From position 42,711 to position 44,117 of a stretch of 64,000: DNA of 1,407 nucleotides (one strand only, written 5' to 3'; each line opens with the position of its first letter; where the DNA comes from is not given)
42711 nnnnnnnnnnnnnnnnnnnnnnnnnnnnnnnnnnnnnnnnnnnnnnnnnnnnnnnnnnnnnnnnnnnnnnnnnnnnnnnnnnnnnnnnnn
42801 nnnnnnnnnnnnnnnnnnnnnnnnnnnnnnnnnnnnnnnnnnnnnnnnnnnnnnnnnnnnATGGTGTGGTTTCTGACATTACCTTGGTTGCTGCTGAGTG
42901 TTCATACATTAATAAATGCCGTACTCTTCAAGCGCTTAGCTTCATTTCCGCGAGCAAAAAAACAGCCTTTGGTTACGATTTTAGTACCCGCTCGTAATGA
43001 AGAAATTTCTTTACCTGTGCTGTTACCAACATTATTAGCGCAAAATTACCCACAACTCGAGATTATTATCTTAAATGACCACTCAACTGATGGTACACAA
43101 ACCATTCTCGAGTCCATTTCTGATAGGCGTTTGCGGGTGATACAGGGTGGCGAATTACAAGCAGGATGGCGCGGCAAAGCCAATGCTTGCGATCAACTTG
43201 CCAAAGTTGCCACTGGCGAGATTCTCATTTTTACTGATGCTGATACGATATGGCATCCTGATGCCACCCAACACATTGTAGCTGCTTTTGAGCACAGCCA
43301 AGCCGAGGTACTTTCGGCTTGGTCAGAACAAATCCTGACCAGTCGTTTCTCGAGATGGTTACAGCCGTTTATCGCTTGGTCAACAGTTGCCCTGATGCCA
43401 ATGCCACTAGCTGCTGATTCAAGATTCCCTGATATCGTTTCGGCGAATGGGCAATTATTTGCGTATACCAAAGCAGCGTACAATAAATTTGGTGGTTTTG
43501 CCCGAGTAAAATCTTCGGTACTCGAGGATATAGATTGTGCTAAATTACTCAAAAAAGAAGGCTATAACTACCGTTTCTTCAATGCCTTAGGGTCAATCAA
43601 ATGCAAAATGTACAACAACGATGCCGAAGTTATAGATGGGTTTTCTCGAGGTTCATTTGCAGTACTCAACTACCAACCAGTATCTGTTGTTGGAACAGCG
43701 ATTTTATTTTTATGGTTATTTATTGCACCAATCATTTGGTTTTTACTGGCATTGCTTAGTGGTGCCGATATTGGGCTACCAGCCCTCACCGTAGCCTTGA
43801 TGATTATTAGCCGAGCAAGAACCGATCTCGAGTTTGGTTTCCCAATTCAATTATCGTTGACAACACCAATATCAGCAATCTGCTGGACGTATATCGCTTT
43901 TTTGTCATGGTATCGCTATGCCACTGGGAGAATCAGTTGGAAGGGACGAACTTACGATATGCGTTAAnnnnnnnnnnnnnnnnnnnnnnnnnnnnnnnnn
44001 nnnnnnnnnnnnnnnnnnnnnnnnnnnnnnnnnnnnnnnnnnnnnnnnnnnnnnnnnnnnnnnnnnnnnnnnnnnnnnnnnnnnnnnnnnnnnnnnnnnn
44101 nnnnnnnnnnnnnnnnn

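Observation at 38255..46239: Duplicated 8-kb membrane glycolipid locus: 3x GT28, 2x CrtQ-like GT2, 2x MprF-flippase-like UPF0104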

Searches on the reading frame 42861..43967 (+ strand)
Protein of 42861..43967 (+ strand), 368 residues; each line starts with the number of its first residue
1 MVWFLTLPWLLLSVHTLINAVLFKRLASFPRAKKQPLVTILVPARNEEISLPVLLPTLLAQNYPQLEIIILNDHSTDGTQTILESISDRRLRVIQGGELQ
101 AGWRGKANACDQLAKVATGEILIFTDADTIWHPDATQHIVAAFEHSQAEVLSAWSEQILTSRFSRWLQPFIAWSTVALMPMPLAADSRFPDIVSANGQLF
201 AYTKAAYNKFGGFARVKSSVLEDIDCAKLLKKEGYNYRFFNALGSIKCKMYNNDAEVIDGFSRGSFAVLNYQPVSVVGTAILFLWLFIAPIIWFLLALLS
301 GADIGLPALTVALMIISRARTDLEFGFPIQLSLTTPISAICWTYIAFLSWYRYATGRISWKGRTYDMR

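Call 3: search_protein_families(library=pfam, proteins=[window:42861-43967:+], max_evalue=0.01)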
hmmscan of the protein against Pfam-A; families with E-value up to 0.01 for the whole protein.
window:42861-43967:+ (368 aa): 6 families
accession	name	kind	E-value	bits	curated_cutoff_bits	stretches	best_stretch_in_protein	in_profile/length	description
PF00535.33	Glycos_transf_2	-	1.6e-24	87.2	23.3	1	39-209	1-166/168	Glycosyl transferase family 2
PF13641.12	Glyco_tranf_2_3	-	1.5e-15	58.2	27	1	36-235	2-199/230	Glycosyltransferase like family 2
PF13506.12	Glyco_transf_21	-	5.3e-07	29.7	21.7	1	99-241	11-148/174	Glycosyl transferase family 21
PF10111.15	Glyco_tranf_2_2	-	1.3e-06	28.5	27.3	1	59-141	21-104/276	Glycosyltransferase like family 2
PF13632.12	Glyco_trans_2_3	-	0.00043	20.6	27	1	123-249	3-124/198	Glycosyl transferase family group 2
PF13704.12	Glyco_tranf_2_4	-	0.0011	19.8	27.5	1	66-130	20-83/98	Glycosyl transferase family 2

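Call 4: search_protein_families(library=ncbifam, proteins=[window:42861-43967:+], max_evalue=0.01)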
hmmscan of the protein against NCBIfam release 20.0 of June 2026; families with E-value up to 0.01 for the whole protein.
window:42861-43967:+ (368 aa): 23 families
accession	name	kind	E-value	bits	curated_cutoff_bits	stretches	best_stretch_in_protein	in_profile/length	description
TIGR03469.1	HpnB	hypoth_equivalog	3.9e-42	144.6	379.25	1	30-366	38-385/386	hopene-associated glycosyltransferase HpnB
NF045692.1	OglycostaseCruG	equivalog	1.4e-25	90.1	600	1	32-295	37-303/386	2'-O-glycosyltransferase CruG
TIGR03937.1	PgaC_IcaA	equivalog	1.8e-19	70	422.3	1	29-147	38-154/407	poly-beta-1,6-N-acetyl-D-glucosamine synthase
TIGR04283.1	glyco_like_mftF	equivalog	2.2e-16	60.1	182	1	39-234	2-173/221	TIGR04283 family arsenosugar biosynthesis glycosyltransferase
NF041875.1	EPS_EpsD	equivalog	5e-13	49.1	370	1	39-241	2-200/325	exopolysaccharide biosynthesis glycosyltransferase EpsD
TIGR03965.1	mycofact_glyco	equivalog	7.6e-13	48.1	280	1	32-238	68-271/467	mycofactocin biosynthesis glycosyltransferase MftF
TIGR03472.1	HpnI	equivalog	3e-12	46.1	310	1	7-366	10-363/373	bacteriohopanetetrol glucosamine biosynthesis glycosyltransferase HpnI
NF047683.1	TeichurnBiosyTuaG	equivalog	1.1e-10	41.5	400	1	33-141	3-109/252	teichuronic acid biosynthesis protein TuaG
NF007482.0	PRK10073.1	equivalog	4.1e-10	39.2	423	1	34-153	4-120/334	glycosyltransferase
TIGR03111.1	glyc2_xrt_Gpos1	hypoth_equivalog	1.2e-08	34.3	363.95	1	28-147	41-160/439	TIGR03111 family XrtG-associated glycosyltransferase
NF050050.1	ProtGlycPglI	equivalog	2.6e-08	33.6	500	1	36-152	2-117/306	GalNAc(5)-diNAcBac-PP-undecaprenol beta-1,3-glucosyltransferase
NF010496.0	PRK13915.1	equivalog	4e-06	26.1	262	1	28-141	23-140/307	glucosyl-3-phosphoglycerate synthase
TIGR04182.1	glyco_TIGR04182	equivalog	1.1e-05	24.9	325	1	38-149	2-103/293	S-layer glycoprotein N-glycosyltransferase AglJ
NF041394.1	GtaseAglG_Halo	equivalog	2.6e-05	23.7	440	1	57-148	24-112/304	glucosyl-dolichyl phosphate glucuronosyltransferase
NF038299.1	EPS_HpsN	equivalog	5.6e-05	22.2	425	1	36-143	1-106/317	hormogonium polysaccharide biosynthesis glycosyltransferase HpsN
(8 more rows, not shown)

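Call 10: find_related_loci(query=window:42861-43967:+, collection=genome_contigs, flank=10000)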
Query window:42861-43967:+ (368 aa) in genome_contigs; peptide patterns used: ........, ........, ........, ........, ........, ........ (x = any residue, [..] = any of these).
139 stretches matched a pattern; 1 encode a relative of the query (tblastn E <= 1e-3); 1 distinct loci.
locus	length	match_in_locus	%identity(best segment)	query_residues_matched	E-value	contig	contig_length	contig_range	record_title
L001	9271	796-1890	26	35-363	9e-22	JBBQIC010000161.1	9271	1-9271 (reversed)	MAG: Chloroflexia bacterium isolate Co_metawrap_852 Cmw_852_k141_12542789_length_9271_cov_17.0000, whole genome shotgun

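Call 11: find_encoding_contigs(protein=window:42861-43967:+, flank=10000, max_places=6)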
Protein window:42861-43967:+ (368 aa): no gene with exactly this product is on record in the collection.

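Call 12: find_homologous_proteins(query=window:42861-43967:+)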
Query window:42861-43967:+ (368 aa): 379 proteins with E <= 0.001 among 6408 candidates; the best 120 are listed.
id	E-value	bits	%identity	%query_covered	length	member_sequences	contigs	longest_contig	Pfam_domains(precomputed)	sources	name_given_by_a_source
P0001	1.1e-244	829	100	100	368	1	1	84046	PF10111.15,PF13506.14,PF13641.13,PF00535.33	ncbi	-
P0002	1.8e-143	496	58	96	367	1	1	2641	PF10111.15,PF13506.14,PF13641.13,PF00535.33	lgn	-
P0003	2.2e-141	490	58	96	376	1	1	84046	PF13506.14,PF13641.13,PF00535.33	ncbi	-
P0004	1.8e-127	444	54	99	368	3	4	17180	PF13506.14,PF13641.13,PF00535.33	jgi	jgi:chlorobactene glucosyltransferase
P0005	4.8e-115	403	49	100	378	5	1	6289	PF10111.15,PF13506.14,PF13641.13,PF00535.33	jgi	jgi:chlorobactene glucosyltransferase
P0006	4.5e-111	390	48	98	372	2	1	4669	PF10111.15,PF13506.14,PF13641.13,PF00535.33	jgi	jgi:chlorobactene glucosyltransferase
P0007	2.3e-109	384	49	100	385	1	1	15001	PF13506.14,PF13641.13,PF00535.33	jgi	jgi:chlorobactene glucosyltransferase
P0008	3.2e-106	374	56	80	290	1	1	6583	PF13506.14,PF13641.13,PF00535.33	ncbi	ncbi:MAG: glycosyltransferase, partial [Deinococcales bacterium]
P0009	6.4e-102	360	46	96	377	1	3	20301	PF10111.15,PF13506.14,PF13641.13,PF00535.33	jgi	jgi:chlorobactene glucosyltransferase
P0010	2.4e-101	358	46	96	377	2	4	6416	PF10111.15,PF13506.14,PF13641.13,PF00535.33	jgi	jgi:chlorobactene glucosyltransferase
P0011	9.1e-89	317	44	96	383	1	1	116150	PF13506.14,PF13641.13,PF00535.33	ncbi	-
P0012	9.3e-89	316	45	95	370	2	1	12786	PF13632.13,PF13506.14,PF13641.13,PF00535.33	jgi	jgi:chlorobactene glucosyltransferase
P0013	1.5e-87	313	44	96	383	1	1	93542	PF13506.14,PF13641.13,PF00535.33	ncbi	-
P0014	8.1e-87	310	40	98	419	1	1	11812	PF10111.15,PF13506.14,PF13641.13,PF00535.33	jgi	jgi:chlorobactene glucosyltransferase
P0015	2.5e-85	305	43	97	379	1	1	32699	PF10111.15,PF13506.14,PF13641.13,PF00535.33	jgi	jgi:chlorobactene glucosyltransferase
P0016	4.5e-81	291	41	99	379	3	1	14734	PF10111.15,PF13506.14,PF13641.13,PF00535.33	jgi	jgi:chlorobactene glucosyltransferase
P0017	2.6e-71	259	38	97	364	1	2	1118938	PF10111.15,PF13506.14,PF13641.13,PF00535.33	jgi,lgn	jgi:chlorobactene glucosyltransferase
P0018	5.2e-68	248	39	97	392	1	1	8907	PF10111.15,PF13506.14,PF13641.13,PF00535.33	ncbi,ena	-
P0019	6.1e-68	248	38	97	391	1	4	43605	PF10111.15,PF13506.14,PF13641.13,PF00535.33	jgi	jgi:chlorobactene glucosyltransferase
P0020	5.0e-67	245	39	93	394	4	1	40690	PF10111.15,PF13506.14,PF13641.13,PF00535.33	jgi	jgi:chlorobactene glucosyltransferase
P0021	8.7e-67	244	38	97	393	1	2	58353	PF10111.15,PF13506.14,PF13641.13,PF00535.33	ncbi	-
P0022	2.5e-65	239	36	97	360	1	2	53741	PF13506.14,PF13641.13,PF00535.33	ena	-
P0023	2.8e-65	239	38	90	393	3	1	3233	PF13632.13,PF10111.15,PF13506.14,PF13641.13,PF00535.33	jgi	jgi:chlorobactene glucosyltransferase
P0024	6.3e-64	235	38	90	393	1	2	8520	PF13632.13,PF10111.15,PF13506.14,PF13641.13,PF00535.33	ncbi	-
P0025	7.5e-59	218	40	69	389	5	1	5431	PF10111.15,PF13506.14,PF13641.13,PF00535.33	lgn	-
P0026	6.5e-57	212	36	96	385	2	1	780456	PF13632.13,PF13506.14,PF13641.13,PF00535.33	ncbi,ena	-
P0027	3.3e-56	209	35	90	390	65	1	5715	PF10111.15,PF13506.14,PF13641.13,PF00535.33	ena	-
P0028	1.4e-55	207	34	90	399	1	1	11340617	PF13632.13,PF13506.14,PF13641.13,PF00535.33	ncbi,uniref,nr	ncbi:glycosyltransferase [Ktedonosporobacter rubrisoli]|uniref:Glycosyltransferase n=1 Tax=Ktedonosp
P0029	1.8e-55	207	35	90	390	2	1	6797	PF10111.15,PF13506.14,PF13641.13,PF00535.33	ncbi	-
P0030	2.0e-55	207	34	99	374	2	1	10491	PF10111.15,PF13506.14,PF13641.13,PF00535.33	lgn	-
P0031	7.1e-55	205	33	99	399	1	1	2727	PF10111.15,PF13506.14,PF13641.13,PF00535.33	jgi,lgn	-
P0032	3.9e-54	203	36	90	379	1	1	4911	PF13506.14,PF13641.13,PF00535.33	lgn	-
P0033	6.7e-54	202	34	91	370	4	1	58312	PF10111.15,PF13506.14,PF13641.13,PF00535.33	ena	-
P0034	1.6e-53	201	34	90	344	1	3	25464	PF10111.15,PF13506.14,PF13641.13,PF00535.33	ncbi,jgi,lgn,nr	ncbi:glycosyltransferase [Candidatus Poribacteria bacterium]|nr:glycosyltransferase [Candidatus Pori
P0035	1.9e-53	200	32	96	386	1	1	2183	PF13506.14,PF13641.13,PF00535.33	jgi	jgi:chlorobactene glucosyltransferase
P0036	2.1e-53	200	35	94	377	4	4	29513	PF10111.15,PF13506.14,PF13641.13,PF00535.33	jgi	-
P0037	2.9e-53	200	34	90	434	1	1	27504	PF13506.14,PF13641.13,PF00535.33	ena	-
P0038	3.0e-53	200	33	95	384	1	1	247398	PF13506.14,PF13641.13,PF00535.33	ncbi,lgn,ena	-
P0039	6.7e-53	199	35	96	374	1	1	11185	PF13506.14,PF13641.13,PF00535.33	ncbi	-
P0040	6.8e-53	198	36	89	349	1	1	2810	PF13506.14,PF13641.13,PF00535.33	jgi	jgi:chlorobactene glucosyltransferase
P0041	1.8e-52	197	36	91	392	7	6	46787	PF10111.15,PF13506.14,PF13641.13,PF00535.33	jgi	jgi:chlorobactene glucosyltransferase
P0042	3.0e-52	196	31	95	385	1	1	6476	PF10111.15,PF13506.14,PF13641.13,PF00535.33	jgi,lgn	-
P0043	5.5e-52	196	33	99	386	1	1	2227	PF13506.14,PF13641.13,PF00535.33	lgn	-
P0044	8.5e-52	195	32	98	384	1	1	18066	PF10111.15,PF13506.14,PF13641.13,PF00535.33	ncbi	-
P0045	2.1e-51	194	34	94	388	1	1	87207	PF13506.14,PF13641.13,PF00535.33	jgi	jgi:chlorobactene glucosyltransferase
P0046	3.3e-51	193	38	68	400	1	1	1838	PF13506.14,PF13641.13,PF00535.33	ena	-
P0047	4.0e-51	193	32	98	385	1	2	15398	PF13632.13,PF13506.14,PF13641.13,PF00535.33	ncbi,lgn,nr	ncbi:MAG: glycosyltransferase [Anaerolineae bacterium]|nr:MAG: glycosyltransferase [Anaerolineae bac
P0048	7.9e-51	192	34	91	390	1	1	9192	PF13506.14,PF13641.13,PF00535.33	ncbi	ncbi:MAG: glycosyltransferase [Chloroflexia bacterium]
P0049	9.4e-51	191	35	90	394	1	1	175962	PF13506.14,PF13641.13,PF00535.33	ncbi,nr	ncbi:MAG: glycosyltransferase [Chloroherpetonaceae bacterium]|nr:glycosyltransferase [Chloroherpeton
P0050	1.4e-50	191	33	93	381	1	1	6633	PF13632.13,PF10111.15,PF13506.14,PF13641.13,PF00535.33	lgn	-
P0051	2.2e-50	190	32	95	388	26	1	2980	PF13506.14,PF13641.13,PF00535.33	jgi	-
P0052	2.5e-50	190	33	95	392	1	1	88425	PF10111.15,PF13506.14,PF13641.13,PF00535.33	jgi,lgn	jgi:chlorobactene glucosyltransferase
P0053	2.6e-50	190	34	91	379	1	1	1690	PF13506.14,PF13641.13,PF00535.33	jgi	jgi:chlorobactene glucosyltransferase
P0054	3.3e-50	190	32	98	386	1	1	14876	PF13506.14,PF13641.13,PF00535.33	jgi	jgi:chlorobactene glucosyltransferase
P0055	3.8e-50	189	31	96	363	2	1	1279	PF13506.14,PF13641.13,PF00535.33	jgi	jgi:chlorobactene glucosyltransferase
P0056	6.4e-50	189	33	93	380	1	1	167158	PF13632.13,PF10111.15,PF13506.14,PF13641.13,PF00535.33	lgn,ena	-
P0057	3.4e-49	186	32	96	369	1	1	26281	PF13506.14,PF13641.13,PF00535.33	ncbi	-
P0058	6.9e-49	185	30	94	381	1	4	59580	PF13632.13,PF10111.15,PF13506.14,PF13641.13,PF00535.33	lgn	-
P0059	8.7e-49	185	33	96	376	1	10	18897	PF13506.14,PF13641.13,PF00535.33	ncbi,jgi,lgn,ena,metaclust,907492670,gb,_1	metaclust:\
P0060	2.0e-48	184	33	96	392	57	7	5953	PF10111.15,PF13506.14,PF13641.13,PF00535.33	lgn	-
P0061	3.8e-48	183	31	96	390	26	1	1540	PF10111.15,PF13506.14,PF13641.13,PF00535.33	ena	-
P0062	3.9e-48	183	32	96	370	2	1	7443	PF10111.15,PF13506.14,PF13641.13,PF00535.33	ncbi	-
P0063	4.6e-48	183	31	90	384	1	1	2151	PF13506.14,PF13641.13,PF00535.33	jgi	jgi:chlorobactene glucosyltransferase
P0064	4.9e-48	182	35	90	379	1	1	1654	PF13506.14,PF13641.13,PF00535.33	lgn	-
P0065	5.4e-48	182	31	93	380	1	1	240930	PF10111.15,PF13506.14,PF13641.13,PF00535.33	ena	-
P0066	8.3e-48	182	34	89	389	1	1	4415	PF13506.14,PF13641.13,PF00535.33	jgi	jgi:chlorobactene glucosyltransferase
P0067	1.0e-47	181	32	93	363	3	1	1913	PF13632.13,PF10111.15,PF13506.14,PF13641.13,PF00535.33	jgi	jgi:chlorobactene glucosyltransferase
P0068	1.1e-47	181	33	96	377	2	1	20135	PF10111.15,PF13506.14,PF13641.13,PF00535.33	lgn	-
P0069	1.1e-47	181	35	89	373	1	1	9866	PF10111.15,PF13506.14,PF13641.13,PF00535.33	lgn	-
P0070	1.2e-47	181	33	94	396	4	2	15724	PF13506.14,PF13641.13,PF00535.33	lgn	-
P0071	1.9e-47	181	35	99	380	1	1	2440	PF10111.15,PF13506.14,PF13641.13,PF00535.33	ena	-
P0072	2.1e-47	180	31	90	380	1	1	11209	PF10111.15,PF13506.14,PF13641.13,PF00535.33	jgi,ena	-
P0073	2.6e-47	180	33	99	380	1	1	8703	PF10111.15,PF13506.14,PF13641.13,PF00535.33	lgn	-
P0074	2.7e-47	180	32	90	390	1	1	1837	PF10111.15,PF13506.14,PF13641.13,PF00535.33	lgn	-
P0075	3.5e-47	180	33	95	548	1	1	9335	PF13506.14,PF13641.13,PF00535.33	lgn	-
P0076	5.6e-47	179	35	99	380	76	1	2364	PF13632.13,PF10111.15,PF13506.14,PF13641.13,PF00535.33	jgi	jgi:chlorobactene glucosyltransferase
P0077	6.4e-47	179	32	90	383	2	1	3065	PF13506.14,PF13641.13,PF00535.33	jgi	jgi:chlorobactene glucosyltransferase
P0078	6.6e-47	179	32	93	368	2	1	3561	PF10111.15,PF13506.14,PF13641.13,PF00535.33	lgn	-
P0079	2.3e-46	177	33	68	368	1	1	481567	PF10111.15,PF13506.14,PF13641.13,PF00535.33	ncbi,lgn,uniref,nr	ncbi:glycosyltransferase [Ectobacillus ponti]|uniref:Glycosyltransferase family 2 protein n=1 Tax=Ec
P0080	2.7e-46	177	35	99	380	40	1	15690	PF13506.14,PF13641.13,PF00535.33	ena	-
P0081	2.8e-46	177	35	99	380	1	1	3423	PF10111.15,PF13506.14,PF13641.13,PF00535.33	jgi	jgi:chlorobactene glucosyltransferase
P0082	3.4e-46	176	33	95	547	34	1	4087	PF13506.14,PF13641.13,PF00535.33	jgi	jgi:chlorobactene glucosyltransferase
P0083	4.1e-46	176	32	94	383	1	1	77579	PF10111.15,PF13506.14,PF13641.13,PF00535.33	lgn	-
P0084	4.1e-46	176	36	98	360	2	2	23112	PF13506.14,PF13641.13,PF00535.33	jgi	-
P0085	7.6e-46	175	31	98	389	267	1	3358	PF10111.15,PF13506.14,PF13641.13,PF00535.33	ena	-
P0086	7.8e-46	175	33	91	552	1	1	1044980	PF13632.13,PF13506.14,PF13641.13,PF00535.33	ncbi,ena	-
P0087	8.6e-46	175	31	90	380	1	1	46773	PF13506.14,PF13641.13,PF00535.33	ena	-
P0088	9.6e-46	175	32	97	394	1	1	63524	PF13506.14,PF13641.13,PF00535.33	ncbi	-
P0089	1.2e-45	175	35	96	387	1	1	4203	PF13506.14,PF13641.13,PF00535.33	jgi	jgi:chlorobactene glucosyltransferase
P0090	1.4e-45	174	30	93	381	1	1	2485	PF13632.13,PF13506.14,PF13641.13,PF00535.33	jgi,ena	jgi:chlorobactene glucosyltransferase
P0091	1.6e-45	174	33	96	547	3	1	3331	PF13632.13,PF13506.14,PF13641.13,PF00535.33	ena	-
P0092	1.8e-45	174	31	97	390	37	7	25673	PF10111.15,PF13506.14,PF13641.13,PF00535.33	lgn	-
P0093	2.2e-45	174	33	95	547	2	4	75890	PF13632.13,PF10111.15,PF13506.14,PF13641.13,PF00535.33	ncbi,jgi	ncbi:MAG TPA: glycosyltransferase [Ktedonobacterales bacterium]|jgi:chlorobactene glucosyltransferas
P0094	2.9e-45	173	32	99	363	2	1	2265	PF13506.14,PF13641.13,PF00535.33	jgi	jgi:glycosyltransferase involved in cell wall biosynthesis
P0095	4.7e-45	173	32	94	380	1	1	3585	PF13632.13,PF13506.14,PF13641.13,PF00535.33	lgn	-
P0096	4.9e-45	173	33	99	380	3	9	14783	PF10111.15,PF13506.14,PF13641.13,PF00535.33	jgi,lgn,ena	jgi:chlorobactene glucosyltransferase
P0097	7.0e-45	172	31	90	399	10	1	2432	PF10111.15,PF13506.14,PF13641.13,PF00535.33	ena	-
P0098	8.9e-45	172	34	90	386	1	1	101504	PF13506.14,PF13641.13,PF00535.33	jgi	jgi:chlorobactene glucosyltransferase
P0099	9.4e-45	172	31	96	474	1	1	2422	PF13632.13,PF13506.14,PF13641.13,PF00535.33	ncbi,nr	ncbi:MAG TPA: glycosyltransferase, partial [Ktedonobacterales bacterium]|nr:glycosyltransferase [Kte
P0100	1.0e-44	172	30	90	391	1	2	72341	PF10111.15,PF13506.14,PF13641.13,PF00535.33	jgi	-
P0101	1.3e-44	171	31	96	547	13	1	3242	PF13632.13,PF13506.14,PF13641.13,PF00535.33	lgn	-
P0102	1.4e-44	171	34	96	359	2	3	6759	PF10111.15,PF13506.14,PF13641.13,PF00535.33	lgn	-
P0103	1.4e-44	171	33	99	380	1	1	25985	PF10111.15,PF13506.14,PF13641.13,PF00535.33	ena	-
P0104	1.8e-44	171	31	96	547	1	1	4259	PF13632.13,PF13506.14,PF13641.13,PF00535.33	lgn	-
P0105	1.8e-44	171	33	99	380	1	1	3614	PF10111.15,PF13506.14,PF13641.13,PF00535.33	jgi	jgi:chlorobactene glucosyltransferase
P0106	3.0e-44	170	35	90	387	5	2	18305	PF13506.14,PF13641.13,PF00535.33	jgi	-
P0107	3.5e-44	170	35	96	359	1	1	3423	PF10111.15,PF13506.14,PF13641.13,PF00535.33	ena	-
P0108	3.6e-44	170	32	90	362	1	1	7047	PF10111.15,PF13506.14,PF13641.13,PF00535.33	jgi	jgi:glycosyltransferase involved in cell wall biosynthesis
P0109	4.4e-44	170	36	90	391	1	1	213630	PF13506.14,PF13641.13,PF00535.33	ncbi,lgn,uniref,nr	ncbi:glycosyltransferase [Deinococcus yavapaiensis]|uniref:Glycosyltransferase involved in cell wall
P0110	6.7e-44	169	33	99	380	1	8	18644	PF10111.15,PF13506.14,PF13641.13,PF00535.33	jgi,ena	jgi:chlorobactene glucosyltransferase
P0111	1.4e-43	168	34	90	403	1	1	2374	PF13506.14,PF13641.13,PF00535.33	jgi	jgi:chlorobactene glucosyltransferase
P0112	1.6e-43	168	32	95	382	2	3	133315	PF10111.15,PF13506.14,PF13641.13,PF00535.33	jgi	-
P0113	2.7e-43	167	36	78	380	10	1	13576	PF13506.14,PF13641.13,PF00535.33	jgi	-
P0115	3.5e-43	167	33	90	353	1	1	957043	PF13506.14,PF13641.13,PF00535.33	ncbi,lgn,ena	-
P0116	4.4e-43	166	34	96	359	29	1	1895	PF10111.15,PF13506.14,PF13641.13,PF00535.33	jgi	jgi:chlorobactene glucosyltransferase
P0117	4.5e-43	166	33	97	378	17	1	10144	PF13506.14,PF13641.13,PF00535.33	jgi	-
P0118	5.5e-43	166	34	95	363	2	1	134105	PF13506.14,PF13641.13,PF00535.33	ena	-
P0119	1.0e-42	165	30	98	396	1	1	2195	PF13506.14,PF13641.13,PF00535.33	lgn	-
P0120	1.9e-42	164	32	95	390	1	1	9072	PF13506.14,PF13641.13,PF00535.33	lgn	-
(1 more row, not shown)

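Call 13: list_cluster_members(proteins=[P0001, P0003, P0008, P0011, P0013, P0017, P0021, P0026, P0004, P0038])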
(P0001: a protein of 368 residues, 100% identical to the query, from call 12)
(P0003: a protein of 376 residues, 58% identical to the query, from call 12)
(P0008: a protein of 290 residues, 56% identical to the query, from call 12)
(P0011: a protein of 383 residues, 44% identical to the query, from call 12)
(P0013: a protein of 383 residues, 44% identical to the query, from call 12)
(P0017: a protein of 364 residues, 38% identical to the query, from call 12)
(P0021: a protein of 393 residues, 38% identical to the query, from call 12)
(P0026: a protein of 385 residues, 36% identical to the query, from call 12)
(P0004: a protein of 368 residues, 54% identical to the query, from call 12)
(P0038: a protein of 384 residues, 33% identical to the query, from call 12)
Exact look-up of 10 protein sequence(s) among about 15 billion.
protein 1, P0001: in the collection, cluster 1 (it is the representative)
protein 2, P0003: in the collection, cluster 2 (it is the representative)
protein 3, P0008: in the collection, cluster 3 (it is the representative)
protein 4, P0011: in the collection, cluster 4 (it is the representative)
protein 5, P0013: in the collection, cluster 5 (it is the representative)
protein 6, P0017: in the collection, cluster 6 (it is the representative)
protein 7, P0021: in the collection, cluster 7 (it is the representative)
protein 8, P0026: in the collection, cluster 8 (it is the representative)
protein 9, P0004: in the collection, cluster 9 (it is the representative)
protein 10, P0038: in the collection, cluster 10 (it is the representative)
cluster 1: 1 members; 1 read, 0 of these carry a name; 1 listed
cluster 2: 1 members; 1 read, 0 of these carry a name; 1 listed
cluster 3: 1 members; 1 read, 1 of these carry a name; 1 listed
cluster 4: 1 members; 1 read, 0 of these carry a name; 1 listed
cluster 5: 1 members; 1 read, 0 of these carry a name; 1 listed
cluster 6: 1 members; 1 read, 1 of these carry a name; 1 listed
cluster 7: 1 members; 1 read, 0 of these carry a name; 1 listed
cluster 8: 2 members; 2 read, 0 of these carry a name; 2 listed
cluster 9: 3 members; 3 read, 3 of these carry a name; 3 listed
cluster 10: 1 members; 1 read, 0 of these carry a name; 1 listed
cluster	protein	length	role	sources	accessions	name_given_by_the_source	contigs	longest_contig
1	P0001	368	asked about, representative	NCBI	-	-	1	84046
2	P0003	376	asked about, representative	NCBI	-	-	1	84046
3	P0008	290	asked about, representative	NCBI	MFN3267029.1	MAG: glycosyltransferase, partial [Deinococcales bacterium]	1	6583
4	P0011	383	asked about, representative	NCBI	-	-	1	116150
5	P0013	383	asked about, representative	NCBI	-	-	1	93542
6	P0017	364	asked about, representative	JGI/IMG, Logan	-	chlorobactene glucosyltransferase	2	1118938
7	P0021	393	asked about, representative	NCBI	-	-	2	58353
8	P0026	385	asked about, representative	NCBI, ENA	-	-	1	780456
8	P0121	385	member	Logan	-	-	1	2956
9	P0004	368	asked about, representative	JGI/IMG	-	chlorobactene glucosyltransferase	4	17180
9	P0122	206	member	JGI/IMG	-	hypothetical protein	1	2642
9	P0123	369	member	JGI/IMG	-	chlorobactene glucosyltransferase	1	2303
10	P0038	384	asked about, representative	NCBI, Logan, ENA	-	-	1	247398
